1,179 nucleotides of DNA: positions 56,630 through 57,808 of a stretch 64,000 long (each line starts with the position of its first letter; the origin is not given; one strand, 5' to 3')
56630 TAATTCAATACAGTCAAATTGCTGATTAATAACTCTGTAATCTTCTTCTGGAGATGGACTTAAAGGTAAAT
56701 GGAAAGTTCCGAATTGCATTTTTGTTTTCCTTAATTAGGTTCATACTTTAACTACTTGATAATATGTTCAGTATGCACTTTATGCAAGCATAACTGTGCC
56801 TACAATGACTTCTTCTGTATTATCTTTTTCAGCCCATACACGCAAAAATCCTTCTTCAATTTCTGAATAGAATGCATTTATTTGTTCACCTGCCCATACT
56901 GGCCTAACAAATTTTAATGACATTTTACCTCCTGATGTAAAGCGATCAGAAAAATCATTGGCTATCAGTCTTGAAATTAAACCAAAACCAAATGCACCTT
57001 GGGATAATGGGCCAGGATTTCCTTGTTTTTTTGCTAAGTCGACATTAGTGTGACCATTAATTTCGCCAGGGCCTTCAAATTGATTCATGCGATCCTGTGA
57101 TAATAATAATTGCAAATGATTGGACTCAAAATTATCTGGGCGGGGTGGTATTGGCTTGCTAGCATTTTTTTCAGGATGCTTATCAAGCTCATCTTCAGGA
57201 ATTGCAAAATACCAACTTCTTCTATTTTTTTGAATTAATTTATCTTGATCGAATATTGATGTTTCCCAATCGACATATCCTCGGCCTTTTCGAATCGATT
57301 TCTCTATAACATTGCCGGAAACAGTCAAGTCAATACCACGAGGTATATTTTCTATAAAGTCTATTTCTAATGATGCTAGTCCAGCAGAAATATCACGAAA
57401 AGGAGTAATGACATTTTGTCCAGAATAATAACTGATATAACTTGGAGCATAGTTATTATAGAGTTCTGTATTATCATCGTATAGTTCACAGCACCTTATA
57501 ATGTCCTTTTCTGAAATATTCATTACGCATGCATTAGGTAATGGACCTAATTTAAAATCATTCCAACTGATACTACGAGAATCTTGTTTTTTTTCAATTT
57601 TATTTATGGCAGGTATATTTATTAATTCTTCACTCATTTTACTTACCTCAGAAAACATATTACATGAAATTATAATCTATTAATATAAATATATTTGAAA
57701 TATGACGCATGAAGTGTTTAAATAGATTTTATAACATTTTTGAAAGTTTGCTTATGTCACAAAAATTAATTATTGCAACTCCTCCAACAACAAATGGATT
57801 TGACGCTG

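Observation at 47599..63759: A 16-gene divergent operon pair encodes an uncharacterised CoA-thioester / flavin-monooxygenase catabolic pathway with no regulator gene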

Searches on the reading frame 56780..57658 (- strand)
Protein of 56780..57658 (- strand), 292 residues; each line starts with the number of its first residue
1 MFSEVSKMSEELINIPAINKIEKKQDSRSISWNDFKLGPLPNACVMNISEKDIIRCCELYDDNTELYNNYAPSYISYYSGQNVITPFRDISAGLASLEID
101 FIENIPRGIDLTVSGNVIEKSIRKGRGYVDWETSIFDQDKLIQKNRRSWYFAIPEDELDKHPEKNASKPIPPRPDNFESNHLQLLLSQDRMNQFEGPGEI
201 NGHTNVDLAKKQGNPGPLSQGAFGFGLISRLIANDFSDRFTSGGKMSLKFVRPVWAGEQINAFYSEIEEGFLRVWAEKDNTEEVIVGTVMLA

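Call 4: search_protein_families(library=pfam, proteins=[window:56780-57658:-], max_evalue=0.01)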
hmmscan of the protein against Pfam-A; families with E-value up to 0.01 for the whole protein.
window:56780-57658:- (292 aa): 1 family
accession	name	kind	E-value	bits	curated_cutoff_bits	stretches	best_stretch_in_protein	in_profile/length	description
PF01575.25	MaoC_dehydratas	-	0.00043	20.3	27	1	203-262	37-97/123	MaoC like domain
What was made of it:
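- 56780..57637 (-): Fused double hotdog (285 aa), hydratase-2 type. First gene of the minus operon. Weak Pfam MaoC hit (call 4).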

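Call 11: search_protein_families(library=ncbifam, proteins=[window:56780-57658:-], max_evalue=0.001)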
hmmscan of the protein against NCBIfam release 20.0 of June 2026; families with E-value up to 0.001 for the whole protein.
window:56780-57658:- (292 aa): 0 families

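Call 15: find_encoding_contigs(protein=window:56780-57658:-, flank=10000, max_places=6)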
Protein window:56780-57658:- (292 aa): no gene with exactly this product is on record in the collection.

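Call 16: find_homologous_proteins(query=window:56780-57658:-)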
Query window:56780-57658:- (292 aa): 7 proteins with E <= 0.001 among 534 candidates.
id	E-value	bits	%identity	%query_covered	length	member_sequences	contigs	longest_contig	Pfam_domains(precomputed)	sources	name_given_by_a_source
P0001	1.1e-178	611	92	98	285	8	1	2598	-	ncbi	-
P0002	5.9e-136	471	71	98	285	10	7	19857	PF01575.26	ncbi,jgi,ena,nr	ncbi:MAG: hypothetical protein CL872_00410 [Dehalococcoidaceae bacterium]|nr:hypothetical protein [D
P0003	2.7e-135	469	71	98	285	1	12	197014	-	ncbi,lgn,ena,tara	ncbi:MAG: hypothetical protein ACJ0J6_03165 [Dehalococcoidia bacterium]|tara:strand:- start:1410 sto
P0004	8.6e-135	467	70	98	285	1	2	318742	-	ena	-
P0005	5.8e-130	451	67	98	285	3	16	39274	PF01575.26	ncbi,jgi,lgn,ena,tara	tara:strand:- start:828 stop:1685 length:858 start_codon:yes stop_codon:yes gene_type:complete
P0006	8.1e-112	391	62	98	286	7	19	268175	PF01575.26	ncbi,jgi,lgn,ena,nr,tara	ncbi:MAG: Acyl dehydratase [Chloroflexi bacterium]|jgi:hypothetical protein|nr:MAG: Acyl dehydratase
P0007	1.8e-89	318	66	70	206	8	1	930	-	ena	-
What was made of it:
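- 56780..57637 (-): Only 7 homologue clusters, the named ones Dehalococcoidia/Chloroflexi MAGs (call 16).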

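Call 17: find_encoding_contigs(protein=P0003, flank=10000, max_places=3)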
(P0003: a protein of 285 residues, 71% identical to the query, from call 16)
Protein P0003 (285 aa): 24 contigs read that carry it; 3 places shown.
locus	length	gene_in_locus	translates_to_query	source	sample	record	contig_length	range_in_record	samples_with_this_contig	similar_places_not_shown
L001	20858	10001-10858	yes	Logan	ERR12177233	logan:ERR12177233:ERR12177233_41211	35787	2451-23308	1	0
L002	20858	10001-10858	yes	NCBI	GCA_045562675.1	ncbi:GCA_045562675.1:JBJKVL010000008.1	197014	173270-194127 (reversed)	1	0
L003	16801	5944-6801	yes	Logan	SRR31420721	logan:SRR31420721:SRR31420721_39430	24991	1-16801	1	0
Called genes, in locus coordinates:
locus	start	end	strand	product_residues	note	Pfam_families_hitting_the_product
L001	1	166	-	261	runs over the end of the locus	PF00106:adh_short, PF08659:KR, PF13561:adh_short_C2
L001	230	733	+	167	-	PF02776:TPP_enzyme_N (weak)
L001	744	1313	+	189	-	PF02775:TPP_enzyme_C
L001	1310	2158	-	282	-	PF04909:Amidohydro_2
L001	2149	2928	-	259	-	PF03096:Ndr, PF00561:Abhydrolase_1, PF12146:Hydrolase_4, PF12697:Abhydrolase_6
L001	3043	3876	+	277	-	PF00561:Abhydrolase_1, PF12697:Abhydrolase_6 (weak)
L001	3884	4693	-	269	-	PF00378:ECH_1, PF16113:ECH_2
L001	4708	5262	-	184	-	-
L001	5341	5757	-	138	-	-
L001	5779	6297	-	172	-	PF00132:Hexapep (weak), PF25084:LbH_EIF2B, PF00132:Hexapep (weak), PF25087:GMPPB_C (weak)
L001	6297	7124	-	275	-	PF00561:Abhydrolase_1, PF12146:Hydrolase_4, PF12697:Abhydrolase_6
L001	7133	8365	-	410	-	PF07690:MFS_1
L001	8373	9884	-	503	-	PF00496:SBP_bac_5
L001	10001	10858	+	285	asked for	-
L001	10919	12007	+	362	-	PF00296:Bac_luciferase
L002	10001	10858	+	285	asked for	-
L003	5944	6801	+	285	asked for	-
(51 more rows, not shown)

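Call 18: find_encoding_contigs(protein=P0006, flank=10000, max_places=3)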
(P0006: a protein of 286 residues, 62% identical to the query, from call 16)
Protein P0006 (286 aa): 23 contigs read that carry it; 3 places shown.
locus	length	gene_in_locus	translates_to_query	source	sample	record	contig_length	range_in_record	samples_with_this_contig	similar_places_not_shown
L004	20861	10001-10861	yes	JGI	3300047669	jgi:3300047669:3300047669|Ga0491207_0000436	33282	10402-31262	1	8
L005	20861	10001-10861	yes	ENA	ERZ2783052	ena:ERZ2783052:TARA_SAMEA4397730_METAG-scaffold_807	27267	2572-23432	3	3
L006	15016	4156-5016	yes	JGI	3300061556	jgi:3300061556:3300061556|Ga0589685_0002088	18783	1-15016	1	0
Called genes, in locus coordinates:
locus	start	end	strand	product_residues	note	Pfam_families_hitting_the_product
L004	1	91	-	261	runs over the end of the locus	PF00106:adh_short, PF08659:KR, PF13561:adh_short_C2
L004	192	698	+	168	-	PF02776:TPP_enzyme_N (weak)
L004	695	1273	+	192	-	PF02775:TPP_enzyme_C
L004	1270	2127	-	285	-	PF04909:Amidohydro_2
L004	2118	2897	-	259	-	PF00561:Abhydrolase_1, PF12146:Hydrolase_4, PF12697:Abhydrolase_6, PF03096:Ndr (weak)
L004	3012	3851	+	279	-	PF00561:Abhydrolase_1, PF12146:Hydrolase_4 (faint)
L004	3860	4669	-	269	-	PF00378:ECH_1, PF16113:ECH_2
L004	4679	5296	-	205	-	-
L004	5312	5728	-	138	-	-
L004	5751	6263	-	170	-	PF00132:Hexapep (weak), PF25084:LbH_EIF2B, PF14602:Hexapep_2 (faint), PF25084:LbH_EIF2B, PF25087:GMPPB_C, PF00132:Hexapep (weak)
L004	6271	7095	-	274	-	PF00561:Abhydrolase_1, PF12146:Hydrolase_4, PF12697:Abhydrolase_6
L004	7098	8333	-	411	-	PF07690:MFS_1, PF00083:Sugar_tr, PF07690:MFS_1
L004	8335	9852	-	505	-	PF00496:SBP_bac_5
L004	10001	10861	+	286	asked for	PF01575:MaoC_dehydratas (weak)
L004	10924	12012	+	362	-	PF00296:Bac_luciferase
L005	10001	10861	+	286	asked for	PF01575:MaoC_dehydratas (weak)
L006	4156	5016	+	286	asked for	PF01575:MaoC_dehydratas (weak)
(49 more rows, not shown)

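Call 19: find_encoding_contigs(protein=P0004, flank=10000, max_places=2)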
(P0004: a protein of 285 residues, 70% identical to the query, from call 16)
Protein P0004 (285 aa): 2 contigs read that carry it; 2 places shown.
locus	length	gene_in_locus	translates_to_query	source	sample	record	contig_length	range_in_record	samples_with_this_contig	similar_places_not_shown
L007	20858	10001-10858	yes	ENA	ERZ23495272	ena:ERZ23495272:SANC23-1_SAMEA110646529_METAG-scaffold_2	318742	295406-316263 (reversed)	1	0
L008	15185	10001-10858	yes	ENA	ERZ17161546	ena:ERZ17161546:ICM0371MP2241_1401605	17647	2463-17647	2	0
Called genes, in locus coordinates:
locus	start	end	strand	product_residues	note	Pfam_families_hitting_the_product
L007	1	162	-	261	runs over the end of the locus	PF00106:adh_short, PF08659:KR, PF13561:adh_short_C2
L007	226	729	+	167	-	PF02776:TPP_enzyme_N (weak)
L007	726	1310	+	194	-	PF02775:TPP_enzyme_C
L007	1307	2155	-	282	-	PF04909:Amidohydro_2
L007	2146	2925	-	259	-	PF00561:Abhydrolase_1, PF03096:Ndr, PF12146:Hydrolase_4, PF12697:Abhydrolase_6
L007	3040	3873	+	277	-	PF00561:Abhydrolase_1, PF12697:Abhydrolase_6 (weak)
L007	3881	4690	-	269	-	PF00378:ECH_1, PF16113:ECH_2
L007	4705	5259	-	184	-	-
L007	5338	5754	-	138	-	-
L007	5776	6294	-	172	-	PF00132:Hexapep (weak), PF25087:GMPPB_C (faint), PF25084:LbH_EIF2B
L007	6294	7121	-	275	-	PF00561:Abhydrolase_1, PF12146:Hydrolase_4, PF12697:Abhydrolase_6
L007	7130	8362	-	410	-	PF07690:MFS_1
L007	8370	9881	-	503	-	PF00496:SBP_bac_5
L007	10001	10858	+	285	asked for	-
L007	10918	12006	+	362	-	PF00296:Bac_luciferase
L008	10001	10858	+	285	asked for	-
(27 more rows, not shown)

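Call 36: find_related_loci(query=A1, collection=genome_contigs, flank=10000)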
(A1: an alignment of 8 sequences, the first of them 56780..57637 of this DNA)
Query A1 (285 aa) in genome_contigs; peptide patterns used: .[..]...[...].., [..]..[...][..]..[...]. (x = any residue, [..] = any of these).
93 stretches matched a pattern; 7 encode a relative of the query (tblastn E <= 1e-3); 6 distinct loci.
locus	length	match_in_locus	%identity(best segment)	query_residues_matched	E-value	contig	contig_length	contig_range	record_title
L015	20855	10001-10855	71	1-285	7e-141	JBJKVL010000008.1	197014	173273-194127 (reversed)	MAG: Dehalococcoidia bacterium isolate LRMED-144 Dehalococcoidia-LRMED-144-C16, whole genome shotgun sequence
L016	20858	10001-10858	62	1-285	6e-119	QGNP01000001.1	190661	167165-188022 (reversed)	MAG: Chloroflexi bacterium isolate Anck29-46 Ga0133547_10000104, whole genome shotgun sequence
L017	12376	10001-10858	42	1-282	6e-82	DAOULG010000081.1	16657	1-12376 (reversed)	MAG TPA_asm: Dehalococcoidia bacterium isolate S8_388 145490, whole genome shotgun sequence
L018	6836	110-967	43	1-282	2e-81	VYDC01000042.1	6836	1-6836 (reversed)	MAG: Chloroflexi bacterium isolate SB0675_bin_30 NODE_4260_length_6836_cov_6.384162, whole genome shotgun sequence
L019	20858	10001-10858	43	1-282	4e-81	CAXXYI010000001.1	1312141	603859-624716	MAG: Dehalococcoidia bacterium isolate 855176fa-af6a-47bc-9da4-2a8a965af2fb genome assembly, contig: contig_1, whole gen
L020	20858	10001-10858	44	1-282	1e-81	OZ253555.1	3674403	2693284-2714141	MAG: Dehalococcoidia bacterium isolate 3e717284-69a8-41bf-8ce6-f7adde8b09c9 genome assembly, chromosome: 1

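Call 39: search_protein_families(library=pfam, proteins=[L019:881-1474:-, L019:1474-3420:-, L019:3353-4051:-, L019:3021-3356:-, L019:4065-4634:-, L019:7498-8265:-, L019:14502-16286:+, L019:16329-17297:-, L019:17294-18013:-], max_evalue=0.001)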
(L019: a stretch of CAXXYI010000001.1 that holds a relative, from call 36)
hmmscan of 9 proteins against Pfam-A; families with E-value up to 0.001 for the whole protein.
L019:881-1474:- (197 aa): 2 families
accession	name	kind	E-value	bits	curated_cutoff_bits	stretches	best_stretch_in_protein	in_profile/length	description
PF01243.27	PNPOx_N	-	1.5e-10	42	28.1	1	43-147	3-93/120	Pyridoxamine 5'-phosphate oxidase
PF12900.13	Pyridox_ox_2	-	4e-05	24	27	1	43-142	3-102/140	Pyridoxamine 5'-phosphate oxidase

L019:1474-3420:- (648 aa): 2 families
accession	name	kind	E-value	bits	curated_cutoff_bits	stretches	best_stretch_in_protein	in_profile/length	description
PF00005.33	ABC_tran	-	1.4e-26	94.2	25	1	424-567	3-137/137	ABC transporter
PF13304.12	AAA_21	-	4.9e-13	50.2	27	1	522-592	221-296/304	AAA domain, putative AbiEii toxin, Type IV TA system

L019:3353-4051:- (232 aa): 1 family
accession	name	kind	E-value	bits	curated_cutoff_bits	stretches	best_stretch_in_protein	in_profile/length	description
PF01891.21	CbiM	-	3.1e-61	207.3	23.1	1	19-223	1-205/205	Cobalt uptake substrate-specific transmembrane region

L019:3021-3356:- (111 aa): 1 family
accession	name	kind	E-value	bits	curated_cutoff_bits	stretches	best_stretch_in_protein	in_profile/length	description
PF13190.11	PDGLE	-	3.9e-16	59.2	27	1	8-92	3-100/102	PDGLE domain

L019:4065-4634:- (189 aa): 1 family
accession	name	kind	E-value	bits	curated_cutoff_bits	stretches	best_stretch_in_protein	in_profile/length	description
PF01475.25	FUR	-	9.6e-22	77.8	23.1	1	56-169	2-113/121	Ferric uptake regulator family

L019:7498-8265:- (255 aa): 4 families
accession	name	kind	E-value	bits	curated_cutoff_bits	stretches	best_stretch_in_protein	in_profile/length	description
PF13561.12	adh_short_C2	-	2.7e-66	224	27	1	18-252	6-236/236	Enoyl-(Acyl carrier protein) reductase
PF00106.31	adh_short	-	4.1e-52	176.9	26.6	1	9-195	1-186/195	short chain dehydrogenase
PF08659.16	KR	-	1.1e-08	35.7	22.6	1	12-126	4-121/180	KR domain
PF23441.1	SDR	-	3.8e-08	33.5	27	1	11-250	10-254/258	SDR-like rossmann domain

L019:14502-16286:+ (594 aa): 2 families
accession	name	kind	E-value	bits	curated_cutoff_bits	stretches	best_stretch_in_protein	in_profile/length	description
PF01979.26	Amidohydro_1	-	7.5e-25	88.3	25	1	170-542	2-344/345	Amidohydrolase family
PF07969.17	Amidohydro_3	-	3e-12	47.2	29.7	2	416-543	364-471/472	Amidohydrolase family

L019:16329-17297:- (322 aa): 5 families
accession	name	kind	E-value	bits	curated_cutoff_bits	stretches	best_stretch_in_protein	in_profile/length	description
PF03446.21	NAD_binding_2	-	2.1e-38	132.3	21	1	12-182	1-158/161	NAD binding domain of 6-phosphogluconate dehydrogenase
PF14833.11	NAD_binding_11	-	2.7e-34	118.5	30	1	187-307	1-121/122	NAD-binding of NADP-dependent 3-hydroxyisobutyrate dehydrogenase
PF02826.25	2-Hacid_dh_C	-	8.7e-06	25.7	25.1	1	11-77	37-100/178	D-isomer specific 2-hydroxyacid dehydrogenase, NAD binding domain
PF02737.24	3HCDH_N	-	3.6e-05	24.2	22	1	13-52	2-41/180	3-hydroxyacyl-CoA dehydrogenase, NAD binding domain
PF03807.23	F420_oxidored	-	0.00016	22.6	21.6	1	12-77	1-68/94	NADP oxidoreductase coenzyme F420-dependent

L019:17294-18013:- (239 aa): 1 family
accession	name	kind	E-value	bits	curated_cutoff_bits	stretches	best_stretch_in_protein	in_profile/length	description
PF02627.25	CMD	-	6.5e-24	84.2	23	1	137-219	3-84/84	Carboxymuconolactone decarboxylase family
